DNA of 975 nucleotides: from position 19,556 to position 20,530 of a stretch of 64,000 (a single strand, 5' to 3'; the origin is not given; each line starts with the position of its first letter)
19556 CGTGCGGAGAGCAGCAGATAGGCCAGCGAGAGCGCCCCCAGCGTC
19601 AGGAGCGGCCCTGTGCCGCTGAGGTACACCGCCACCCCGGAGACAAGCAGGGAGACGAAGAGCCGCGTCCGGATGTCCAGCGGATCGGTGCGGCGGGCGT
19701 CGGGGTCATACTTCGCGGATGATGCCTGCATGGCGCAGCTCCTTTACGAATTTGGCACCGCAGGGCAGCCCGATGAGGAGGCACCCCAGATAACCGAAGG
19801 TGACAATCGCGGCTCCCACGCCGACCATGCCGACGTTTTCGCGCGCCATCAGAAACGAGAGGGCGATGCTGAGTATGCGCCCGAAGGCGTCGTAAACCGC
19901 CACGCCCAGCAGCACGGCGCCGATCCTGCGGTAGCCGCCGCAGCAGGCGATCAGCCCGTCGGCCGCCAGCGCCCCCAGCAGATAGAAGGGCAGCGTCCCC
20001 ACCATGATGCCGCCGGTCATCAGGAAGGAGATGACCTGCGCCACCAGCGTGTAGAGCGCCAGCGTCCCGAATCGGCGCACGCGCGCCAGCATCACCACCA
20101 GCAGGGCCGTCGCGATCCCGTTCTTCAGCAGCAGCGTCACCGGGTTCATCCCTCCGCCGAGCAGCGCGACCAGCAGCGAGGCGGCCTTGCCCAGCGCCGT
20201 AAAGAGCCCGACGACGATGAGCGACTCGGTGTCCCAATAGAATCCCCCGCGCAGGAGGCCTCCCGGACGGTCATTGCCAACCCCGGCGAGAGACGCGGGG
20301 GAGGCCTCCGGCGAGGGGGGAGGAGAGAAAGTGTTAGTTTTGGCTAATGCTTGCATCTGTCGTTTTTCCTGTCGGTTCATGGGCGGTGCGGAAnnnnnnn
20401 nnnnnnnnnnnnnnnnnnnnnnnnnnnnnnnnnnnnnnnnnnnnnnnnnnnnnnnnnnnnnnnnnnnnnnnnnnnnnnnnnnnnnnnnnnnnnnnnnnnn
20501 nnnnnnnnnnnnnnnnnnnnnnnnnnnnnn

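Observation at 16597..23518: HemN-family radical SAM enzyme, MsbA-like exporter, ECF importer and flavodoxin in one co-oriented block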

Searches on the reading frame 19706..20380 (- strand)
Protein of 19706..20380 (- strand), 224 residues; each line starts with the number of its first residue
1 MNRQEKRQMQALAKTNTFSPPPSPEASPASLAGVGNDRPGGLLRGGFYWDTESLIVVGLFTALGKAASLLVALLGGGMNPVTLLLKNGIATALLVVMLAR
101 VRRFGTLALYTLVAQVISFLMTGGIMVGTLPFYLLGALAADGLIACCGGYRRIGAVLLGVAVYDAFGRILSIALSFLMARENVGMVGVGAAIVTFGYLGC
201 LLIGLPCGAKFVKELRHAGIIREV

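Call 4: search_protein_families(library=ncbifam, proteins=[window:19706-20380:-], max_evalue=0.01)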
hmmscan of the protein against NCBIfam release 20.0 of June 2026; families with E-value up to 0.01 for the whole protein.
window:19706-20380:- (224 aa): 1 family
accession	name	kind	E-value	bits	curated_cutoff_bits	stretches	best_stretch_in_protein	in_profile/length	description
TIGR02185.1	Trep_Strep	subfamily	3.5e-05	24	76.45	1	49-160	1-112/188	MptD family putative ECF transporter S component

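Call 5: search_protein_families(library=pfam, proteins=[window:19706-20380:-], max_evalue=0.01)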
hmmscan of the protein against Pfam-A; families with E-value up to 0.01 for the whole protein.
window:19706-20380:- (224 aa): 1 family
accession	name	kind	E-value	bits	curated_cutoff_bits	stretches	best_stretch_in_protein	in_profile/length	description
PF09605.15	Trep_Strep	-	6.4e-09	36.5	28.7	1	53-183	3-132/185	Hypothetical bacterial integral membrane protein (Trep_Strep)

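Call 13: search_solved_structures(query=window:19706-20380:-, max_evalue=10)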
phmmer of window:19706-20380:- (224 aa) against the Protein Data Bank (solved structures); distinct sequences matched with E-value up to 10: 0.

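Call 20: find_homologous_proteins(query=window:19709-20356:-, max_evalue=0.001)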
Query seq(216 aa) (216 aa): 217 proteins with E <= 0.001 among 8000 candidates; the best 120 are listed.
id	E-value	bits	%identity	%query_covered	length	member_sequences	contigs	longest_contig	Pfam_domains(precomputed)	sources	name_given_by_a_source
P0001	4.7e-127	440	98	100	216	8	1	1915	PF09605.16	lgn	-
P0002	4.0e-111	388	90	99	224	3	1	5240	PF09605.16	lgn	-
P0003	6.4e-93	328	81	96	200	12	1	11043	-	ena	-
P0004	3.5e-92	326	86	86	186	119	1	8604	PF09605.16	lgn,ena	-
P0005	1.4e-91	324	90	82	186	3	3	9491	PF09605.16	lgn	-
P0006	2.4e-91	323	86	85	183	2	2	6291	PF09605.16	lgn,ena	-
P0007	6.9e-89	315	75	98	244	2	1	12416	PF09605.16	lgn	-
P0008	9.7e-74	266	74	82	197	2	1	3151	PF09605.16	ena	-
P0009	4.0e-72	261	72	82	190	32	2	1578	PF09605.16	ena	-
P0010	7.5e-72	260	72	82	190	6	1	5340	PF09605.16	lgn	-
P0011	8.3e-72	260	72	84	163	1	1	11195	-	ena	-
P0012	9.0e-72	259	69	84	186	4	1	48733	PF09605.16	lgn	-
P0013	1.2e-71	259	73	82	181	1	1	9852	PF09605.16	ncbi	ncbi:MAG: MptD family putative ECF transporter S component [Kiritimatiellia bacterium]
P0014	2.3e-71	258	70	84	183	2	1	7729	PF09605.16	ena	-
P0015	2.8e-71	258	73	82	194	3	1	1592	PF09605.16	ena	-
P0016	2.9e-71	258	72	82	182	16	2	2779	PF09605.16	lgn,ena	-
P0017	3.1e-71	258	71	84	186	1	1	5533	PF09605.16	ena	-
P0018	5.7e-71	257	69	84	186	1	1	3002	PF09605.16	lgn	-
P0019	7.3e-71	256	74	82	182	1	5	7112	PF09605.16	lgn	-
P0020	9.8e-71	256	70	84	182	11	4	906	PF09605.16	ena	-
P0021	1.4e-70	255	71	84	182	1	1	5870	PF09605.16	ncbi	-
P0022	2.0e-70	255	64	95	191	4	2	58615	PF09605.16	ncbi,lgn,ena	-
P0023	2.1e-70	255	72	82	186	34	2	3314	PF09605.16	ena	-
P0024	2.2e-70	255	68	84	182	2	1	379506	PF09605.16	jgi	jgi:energy-coupling factor transport system substrate-specific component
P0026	5.4e-70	254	67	84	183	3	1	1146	PF09605.16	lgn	-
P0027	5.5e-70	254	65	84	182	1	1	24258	PF09605.16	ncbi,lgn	ncbi:MAG: MptD family putative ECF transporter S component [Pontiella sp.]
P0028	5.9e-70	253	72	82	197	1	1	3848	PF09605.16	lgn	-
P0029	1.2e-69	253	73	82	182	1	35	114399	PF09605.16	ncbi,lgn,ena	-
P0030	2.3e-69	252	73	82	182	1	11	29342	PF09605.16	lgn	-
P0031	2.6e-69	251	71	82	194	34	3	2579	PF09605.16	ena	-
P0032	7.3e-69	250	72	82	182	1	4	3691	PF09605.16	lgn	-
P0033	7.7e-69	250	71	82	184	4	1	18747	PF09605.16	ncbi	-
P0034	8.2e-69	250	68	83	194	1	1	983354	PF09605.16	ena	-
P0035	9.1e-69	250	63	93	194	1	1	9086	PF09605.16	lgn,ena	-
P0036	1.1e-68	249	64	84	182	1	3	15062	PF09605.16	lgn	-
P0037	1.2e-68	249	65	84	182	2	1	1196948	PF09605.16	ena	-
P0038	1.8e-68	249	67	84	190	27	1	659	PF09605.16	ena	-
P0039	2.9e-68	248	63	93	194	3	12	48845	PF09605.16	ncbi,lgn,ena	-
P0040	3.7e-68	248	70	82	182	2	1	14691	PF09605.16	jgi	jgi:energy-coupling factor transport system substrate-specific component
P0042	8.5e-68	246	65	84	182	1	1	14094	PF09605.16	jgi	-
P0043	1.2e-67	246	70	82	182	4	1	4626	PF09605.16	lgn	-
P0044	1.4e-67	246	70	82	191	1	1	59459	PF09605.16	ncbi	-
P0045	1.5e-67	246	70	82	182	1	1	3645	PF09605.16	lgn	-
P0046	1.6e-67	245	66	84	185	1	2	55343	PF09605.16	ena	-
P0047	2.1e-67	245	65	84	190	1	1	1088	PF09605.16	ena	-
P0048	7.6e-67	243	68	82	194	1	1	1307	PF09605.16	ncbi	-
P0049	8.5e-67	243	63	88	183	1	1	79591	PF09605.16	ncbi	-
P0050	2.2e-66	242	64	84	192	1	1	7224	PF09605.16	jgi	-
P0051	1.1e-65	240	67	84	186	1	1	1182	PF09605.16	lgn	-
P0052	1.4e-65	239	64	82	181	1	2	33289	PF09605.16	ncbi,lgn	-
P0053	1.2e-64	236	61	84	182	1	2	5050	PF09605.16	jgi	jgi:energy-coupling factor transport system substrate-specific component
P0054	1.8e-63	232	59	84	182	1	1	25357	PF09605.16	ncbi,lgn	ncbi:MAG: MptD family putative ECF transporter S component [Kiritimatiellales bacterium]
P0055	1.3e-62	229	66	82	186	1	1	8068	PF09605.16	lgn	-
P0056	8.1e-61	224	57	88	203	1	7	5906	PF09605.16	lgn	-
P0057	1.3e-58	216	66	82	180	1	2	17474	PF09605.16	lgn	-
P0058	2.3e-58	216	61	82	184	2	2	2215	PF09605.16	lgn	-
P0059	7.2e-58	214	63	84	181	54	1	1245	PF09605.16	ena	-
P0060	7.5e-57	211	62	84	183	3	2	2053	PF09605.16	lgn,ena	-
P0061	2.5e-54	202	63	84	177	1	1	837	PF09605.16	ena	-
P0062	4.0e-47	179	73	60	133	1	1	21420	PF09605.16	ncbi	ncbi:MAG: MptD family putative ECF transporter S component, partial [Kiritimatiellia bacterium]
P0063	6.0e-45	172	55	81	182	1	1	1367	PF09605.16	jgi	jgi:energy-coupling factor transport system substrate-specific component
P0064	7.8e-41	158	47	93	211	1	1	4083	PF09605.16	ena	-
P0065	4.7e-39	153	50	81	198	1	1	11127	PF09605.16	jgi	jgi:energy-coupling factor transport system substrate-specific component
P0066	1.0e-38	151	51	81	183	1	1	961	PF09605.16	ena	-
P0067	1.6e-38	151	44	96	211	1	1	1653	PF09605.16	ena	-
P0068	2.1e-38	150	47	81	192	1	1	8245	PF09605.16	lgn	-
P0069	2.5e-38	150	50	83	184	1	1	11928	PF09605.16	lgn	-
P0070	3.3e-38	150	49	81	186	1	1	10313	PF09605.16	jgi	jgi:energy-coupling factor transport system substrate-specific component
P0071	5.7e-38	149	49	81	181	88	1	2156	PF09605.16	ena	-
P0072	1.1e-37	148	46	81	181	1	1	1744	PF09605.16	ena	-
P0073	1.2e-37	148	50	81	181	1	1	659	PF09605.16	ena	-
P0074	1.2e-37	148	50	81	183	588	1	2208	PF09605.16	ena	-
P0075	1.7e-37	147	47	81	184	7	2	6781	PF09605.16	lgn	-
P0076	2.0e-37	147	49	81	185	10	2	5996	PF09605.16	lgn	-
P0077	3.0e-37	147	49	81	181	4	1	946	PF09605.16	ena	-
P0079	5.0e-37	146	44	92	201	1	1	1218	PF09605.16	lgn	-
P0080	5.2e-37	146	46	81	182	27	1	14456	PF09605.16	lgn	-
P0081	5.3e-37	146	47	81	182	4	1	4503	PF09605.16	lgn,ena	-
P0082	5.5e-37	146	49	81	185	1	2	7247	PF09605.16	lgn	-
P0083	7.3e-37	145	46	81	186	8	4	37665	PF09605.16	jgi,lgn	jgi:energy-coupling factor transport system substrate-specific component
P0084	8.2e-37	145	51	81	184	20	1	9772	PF09605.16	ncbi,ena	-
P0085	1.6e-36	144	46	81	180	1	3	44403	PF09605.16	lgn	-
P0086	1.6e-36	144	45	85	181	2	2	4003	PF09605.16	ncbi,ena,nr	ncbi:MAG: MptD family putative ECF transporter S component [Desulfobacterales bacterium]|nr:MptD fam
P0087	1.8e-36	144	42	96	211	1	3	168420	PF09605.16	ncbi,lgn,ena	-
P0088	2.0e-36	144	47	81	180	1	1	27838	PF09605.16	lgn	-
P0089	2.2e-36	144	47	81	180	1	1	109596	PF09605.16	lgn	-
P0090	2.2e-36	144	49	81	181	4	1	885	PF09605.16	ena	-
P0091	2.4e-36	144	48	81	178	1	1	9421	PF09605.16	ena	-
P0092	2.5e-36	144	47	81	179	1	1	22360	PF09605.16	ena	-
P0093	2.5e-36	144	47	81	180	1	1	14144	PF09605.16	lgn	-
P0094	2.5e-36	144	50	81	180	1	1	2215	PF09605.16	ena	-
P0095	2.8e-36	143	47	81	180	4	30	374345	PF09605.16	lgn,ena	-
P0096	4.3e-36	143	45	81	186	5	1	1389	PF09605.16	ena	-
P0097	4.5e-36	143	47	81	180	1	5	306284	PF09605.16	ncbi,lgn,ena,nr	ncbi:putative uncharacterized protein [Sutterella sp. CAG:521]|nr:putative uncharacterized protein [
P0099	5.4e-36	143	51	81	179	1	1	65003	PF09605.16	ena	-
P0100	6.4e-36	142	43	81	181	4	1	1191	PF09605.16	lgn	-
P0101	8.1e-36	142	46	81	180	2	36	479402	PF09605.16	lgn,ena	-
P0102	1.1e-35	142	51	81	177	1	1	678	PF09605.16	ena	-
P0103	1.4e-35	141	46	81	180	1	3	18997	PF09605.16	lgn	-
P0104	1.6e-35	141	46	81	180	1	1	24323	PF09605.16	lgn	-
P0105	1.8e-35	141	47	81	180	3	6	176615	PF09605.16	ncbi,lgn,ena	-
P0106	2.0e-35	141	46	81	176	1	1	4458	PF09605.16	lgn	-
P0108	3.1e-35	140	42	81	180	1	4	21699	PF09605.16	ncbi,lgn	-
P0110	6.3e-35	139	49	81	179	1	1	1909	PF09605.16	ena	-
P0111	6.5e-35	139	46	84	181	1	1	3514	PF09605.16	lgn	-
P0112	1.1e-34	138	50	81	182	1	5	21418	PF09605.16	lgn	-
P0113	1.4e-34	138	46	81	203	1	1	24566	PF09605.16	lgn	-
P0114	1.4e-34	138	48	81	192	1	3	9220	PF09605.16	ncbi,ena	-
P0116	1.4e-34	138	48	81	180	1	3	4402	PF09605.16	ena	-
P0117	1.4e-34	138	47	82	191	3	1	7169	PF09605.16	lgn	-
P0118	1.5e-34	138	42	81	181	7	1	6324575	PF09605.16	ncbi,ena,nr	nr:MptD family putative ECF transporter S component [uncultured Desulfobacter sp.]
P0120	2.0e-34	137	48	81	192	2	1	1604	PF09605.16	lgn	-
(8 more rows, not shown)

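Call 21: find_encoding_contigs(protein=P0097, flank=9000, max_places=1)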
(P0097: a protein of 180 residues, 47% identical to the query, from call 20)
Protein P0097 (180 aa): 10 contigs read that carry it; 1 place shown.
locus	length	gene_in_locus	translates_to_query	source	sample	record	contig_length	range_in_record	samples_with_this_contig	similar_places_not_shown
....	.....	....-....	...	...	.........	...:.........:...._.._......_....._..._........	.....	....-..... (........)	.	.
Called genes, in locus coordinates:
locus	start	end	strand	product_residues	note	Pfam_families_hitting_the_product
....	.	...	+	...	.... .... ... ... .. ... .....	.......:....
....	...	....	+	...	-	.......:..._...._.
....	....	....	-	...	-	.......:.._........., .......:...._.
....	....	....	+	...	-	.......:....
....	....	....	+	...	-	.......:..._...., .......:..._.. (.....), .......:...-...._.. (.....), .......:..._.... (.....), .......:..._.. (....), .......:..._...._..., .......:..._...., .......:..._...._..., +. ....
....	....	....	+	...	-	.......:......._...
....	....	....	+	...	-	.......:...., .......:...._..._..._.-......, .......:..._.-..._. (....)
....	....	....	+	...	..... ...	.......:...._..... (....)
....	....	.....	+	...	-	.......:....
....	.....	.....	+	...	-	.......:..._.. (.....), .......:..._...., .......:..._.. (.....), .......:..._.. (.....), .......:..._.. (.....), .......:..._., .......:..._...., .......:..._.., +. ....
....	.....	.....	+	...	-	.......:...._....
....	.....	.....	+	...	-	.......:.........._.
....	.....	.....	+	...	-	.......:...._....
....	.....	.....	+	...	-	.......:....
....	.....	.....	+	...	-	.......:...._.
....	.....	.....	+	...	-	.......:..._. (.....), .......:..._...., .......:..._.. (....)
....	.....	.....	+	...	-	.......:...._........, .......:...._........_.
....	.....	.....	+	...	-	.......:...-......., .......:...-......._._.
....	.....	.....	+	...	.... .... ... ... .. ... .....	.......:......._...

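Call 22: find_encoding_contigs(protein=P0118, flank=9000, max_places=1)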
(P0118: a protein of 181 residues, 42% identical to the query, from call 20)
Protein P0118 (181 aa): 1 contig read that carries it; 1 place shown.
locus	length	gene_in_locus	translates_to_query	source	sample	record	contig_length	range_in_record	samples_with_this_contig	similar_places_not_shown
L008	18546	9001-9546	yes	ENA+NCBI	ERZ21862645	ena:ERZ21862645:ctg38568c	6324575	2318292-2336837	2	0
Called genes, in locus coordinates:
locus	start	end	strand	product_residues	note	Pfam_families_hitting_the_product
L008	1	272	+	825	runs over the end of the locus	PF00871:Acetate_kinase, PF01515:PTA_PTB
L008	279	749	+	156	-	PF07238:PilZ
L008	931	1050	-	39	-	-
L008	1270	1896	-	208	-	PF00313:CSD, PF06961:DUF1294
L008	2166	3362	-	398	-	PF13428:TPR_14 (faint), PF23914:TPR_CcmH_CycH (faint), PF12895:ANAPC3 (weak), PF13174:TPR_6 (faint), PF13432:TPR_16 (faint), PF14559:TPR_19 (faint), PF13371:TPR_9 (faint), PF13424:TPR_12 (faint), +3 more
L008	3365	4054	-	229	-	PF03544:TonB_C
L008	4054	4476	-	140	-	PF02472:ExbD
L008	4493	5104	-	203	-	PF01618:MotA_ExbB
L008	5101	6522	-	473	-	PF01618:MotA_ExbB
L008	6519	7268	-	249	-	PF11932:DUF3450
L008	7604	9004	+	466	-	PF04055:Radical_SAM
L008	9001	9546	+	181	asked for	PF09605:Trep_Strep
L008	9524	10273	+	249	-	PF02361:CbiQ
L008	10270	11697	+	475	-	PF01078:Mg_chelatase (faint), PF03193:RsgA_GTPase (faint), PF00005:ABC_tran, PF13304:AAA_21 (weak), PF00005:ABC_tran, PF02463:SMC_N (weak), PF13401:AAA_22 (weak), PF13304:AAA_21 (weak), +8 more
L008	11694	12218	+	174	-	PF12641:Flavodoxin_3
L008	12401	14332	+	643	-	PF07715:Plug, PF00593:TonB_dep_Rec_b-barrel, PF25183:OMP_b-brl_4 (faint), PF14905:OMP_b-brl_3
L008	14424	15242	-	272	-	PF00497:SBP_bac_3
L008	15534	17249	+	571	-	PF00672:HAMP, PF00015:MCPsignal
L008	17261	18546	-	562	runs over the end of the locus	PF02203:TarH, PF12729:4HB_MCP_1, PF00672:HAMP, PF00015:MCPsignal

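Call 23: find_encoding_contigs(protein=P0037, flank=9000, max_places=1)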
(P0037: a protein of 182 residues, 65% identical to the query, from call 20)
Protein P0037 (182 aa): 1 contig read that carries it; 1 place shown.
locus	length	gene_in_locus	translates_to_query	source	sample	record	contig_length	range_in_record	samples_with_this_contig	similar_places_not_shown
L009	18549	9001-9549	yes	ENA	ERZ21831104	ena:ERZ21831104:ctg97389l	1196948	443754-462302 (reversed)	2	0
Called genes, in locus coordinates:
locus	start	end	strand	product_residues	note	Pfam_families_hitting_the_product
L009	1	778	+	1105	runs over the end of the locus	PF25023:TEN_YD-shell (faint), PF05593:RHS_repeat (weak)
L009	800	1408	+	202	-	-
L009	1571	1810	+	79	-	-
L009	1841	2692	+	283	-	PF13646:HEAT_2 (faint)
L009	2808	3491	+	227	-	PF07610:DUF1573, PF22544:HYDIN_VesB_CFA65-like_Ig (weak)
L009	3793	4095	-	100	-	-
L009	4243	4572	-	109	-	-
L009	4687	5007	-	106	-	PF13191:AAA_16 (weak), PF13401:AAA_22 (weak)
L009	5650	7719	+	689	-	PF07715:Plug, PF00593:TonB_dep_Rec_b-barrel, PF14905:OMP_b-brl_3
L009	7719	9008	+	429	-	PF04055:Radical_SAM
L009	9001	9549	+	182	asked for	PF09605:Trep_Strep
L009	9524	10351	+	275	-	PF02361:CbiQ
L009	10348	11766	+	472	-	PF03193:RsgA_GTPase (faint), PF03215:Rad17 (faint), PF20703:nSTAND1 (weak), PF00005:ABC_tran, PF13401:AAA_22 (weak), PF13304:AAA_21 (weak), PF02463:SMC_N (weak), PF00005:ABC_tran, +13 more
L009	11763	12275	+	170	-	PF12641:Flavodoxin_3, PF12724:Flavodoxin_5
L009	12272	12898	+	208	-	PF01618:MotA_ExbB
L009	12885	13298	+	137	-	PF02472:ExbD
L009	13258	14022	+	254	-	-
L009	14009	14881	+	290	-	-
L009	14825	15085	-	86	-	-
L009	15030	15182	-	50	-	-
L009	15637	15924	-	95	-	PF22483:Mu-transpos_C_2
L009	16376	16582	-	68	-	-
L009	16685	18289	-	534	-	PF00589:Phage_integrase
